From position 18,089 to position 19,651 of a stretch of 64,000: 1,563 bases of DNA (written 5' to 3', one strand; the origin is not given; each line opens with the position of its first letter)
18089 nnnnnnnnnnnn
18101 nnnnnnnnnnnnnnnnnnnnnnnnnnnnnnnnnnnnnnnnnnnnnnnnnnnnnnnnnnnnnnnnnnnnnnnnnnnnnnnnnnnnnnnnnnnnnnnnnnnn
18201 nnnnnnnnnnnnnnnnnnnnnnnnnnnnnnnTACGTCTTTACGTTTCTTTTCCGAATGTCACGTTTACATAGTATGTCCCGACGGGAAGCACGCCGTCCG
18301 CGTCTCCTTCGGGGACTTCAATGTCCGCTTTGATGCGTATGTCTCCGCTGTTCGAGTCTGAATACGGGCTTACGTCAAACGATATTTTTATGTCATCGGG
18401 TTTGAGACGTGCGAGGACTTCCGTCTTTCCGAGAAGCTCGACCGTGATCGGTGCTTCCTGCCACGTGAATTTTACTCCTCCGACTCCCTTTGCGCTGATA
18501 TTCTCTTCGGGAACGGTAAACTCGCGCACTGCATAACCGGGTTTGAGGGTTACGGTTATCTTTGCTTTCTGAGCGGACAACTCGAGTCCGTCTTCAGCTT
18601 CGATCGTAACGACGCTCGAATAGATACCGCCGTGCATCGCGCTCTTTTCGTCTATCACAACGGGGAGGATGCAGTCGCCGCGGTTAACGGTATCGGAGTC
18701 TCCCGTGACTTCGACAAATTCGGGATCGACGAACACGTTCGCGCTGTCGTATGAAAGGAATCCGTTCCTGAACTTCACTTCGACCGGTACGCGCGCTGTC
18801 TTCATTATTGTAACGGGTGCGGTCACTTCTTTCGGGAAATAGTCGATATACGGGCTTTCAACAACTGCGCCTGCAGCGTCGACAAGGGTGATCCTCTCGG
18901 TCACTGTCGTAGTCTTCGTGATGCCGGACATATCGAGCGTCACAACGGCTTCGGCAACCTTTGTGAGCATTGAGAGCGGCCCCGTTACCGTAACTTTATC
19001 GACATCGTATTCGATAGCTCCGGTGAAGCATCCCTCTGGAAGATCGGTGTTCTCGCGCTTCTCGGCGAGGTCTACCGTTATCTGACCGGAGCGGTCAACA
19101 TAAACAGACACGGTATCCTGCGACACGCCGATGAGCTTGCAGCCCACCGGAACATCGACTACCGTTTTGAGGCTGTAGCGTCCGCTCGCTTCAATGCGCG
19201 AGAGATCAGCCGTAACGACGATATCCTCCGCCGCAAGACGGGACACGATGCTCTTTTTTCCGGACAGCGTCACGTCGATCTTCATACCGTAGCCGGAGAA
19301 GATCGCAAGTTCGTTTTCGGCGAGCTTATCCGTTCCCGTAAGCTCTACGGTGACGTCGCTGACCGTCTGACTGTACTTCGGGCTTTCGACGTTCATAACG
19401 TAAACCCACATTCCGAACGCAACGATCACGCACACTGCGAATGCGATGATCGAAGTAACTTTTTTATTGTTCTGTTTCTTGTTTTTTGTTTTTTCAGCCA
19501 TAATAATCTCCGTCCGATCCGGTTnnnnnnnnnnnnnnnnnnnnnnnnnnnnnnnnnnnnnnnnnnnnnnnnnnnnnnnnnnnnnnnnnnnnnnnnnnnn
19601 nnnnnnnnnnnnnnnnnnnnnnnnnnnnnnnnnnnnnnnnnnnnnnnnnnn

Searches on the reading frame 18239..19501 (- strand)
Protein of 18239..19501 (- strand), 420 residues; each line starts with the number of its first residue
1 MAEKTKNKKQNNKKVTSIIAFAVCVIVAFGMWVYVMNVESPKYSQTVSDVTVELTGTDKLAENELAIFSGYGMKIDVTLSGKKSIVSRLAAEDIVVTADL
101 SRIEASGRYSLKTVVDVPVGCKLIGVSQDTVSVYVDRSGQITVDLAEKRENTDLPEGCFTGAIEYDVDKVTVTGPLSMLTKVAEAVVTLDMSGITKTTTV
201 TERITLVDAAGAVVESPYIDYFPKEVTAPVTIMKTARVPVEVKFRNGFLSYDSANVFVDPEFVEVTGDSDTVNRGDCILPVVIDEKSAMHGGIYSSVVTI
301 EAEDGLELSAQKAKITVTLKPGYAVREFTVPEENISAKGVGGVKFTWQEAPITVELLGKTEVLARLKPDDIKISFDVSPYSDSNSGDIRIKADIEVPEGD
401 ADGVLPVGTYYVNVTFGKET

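Call 47: search_protein_families(library=pfam, proteins=[window:18239-19501:-], max_evalue=0.00001)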
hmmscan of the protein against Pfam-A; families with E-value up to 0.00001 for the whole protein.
window:18239-19501:- (420 aa): 1 family
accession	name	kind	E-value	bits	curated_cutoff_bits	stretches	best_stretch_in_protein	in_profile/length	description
PF07949.17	YbbR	-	1.6e-16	60.8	22.3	1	154-231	12-80/81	YbbR-like protein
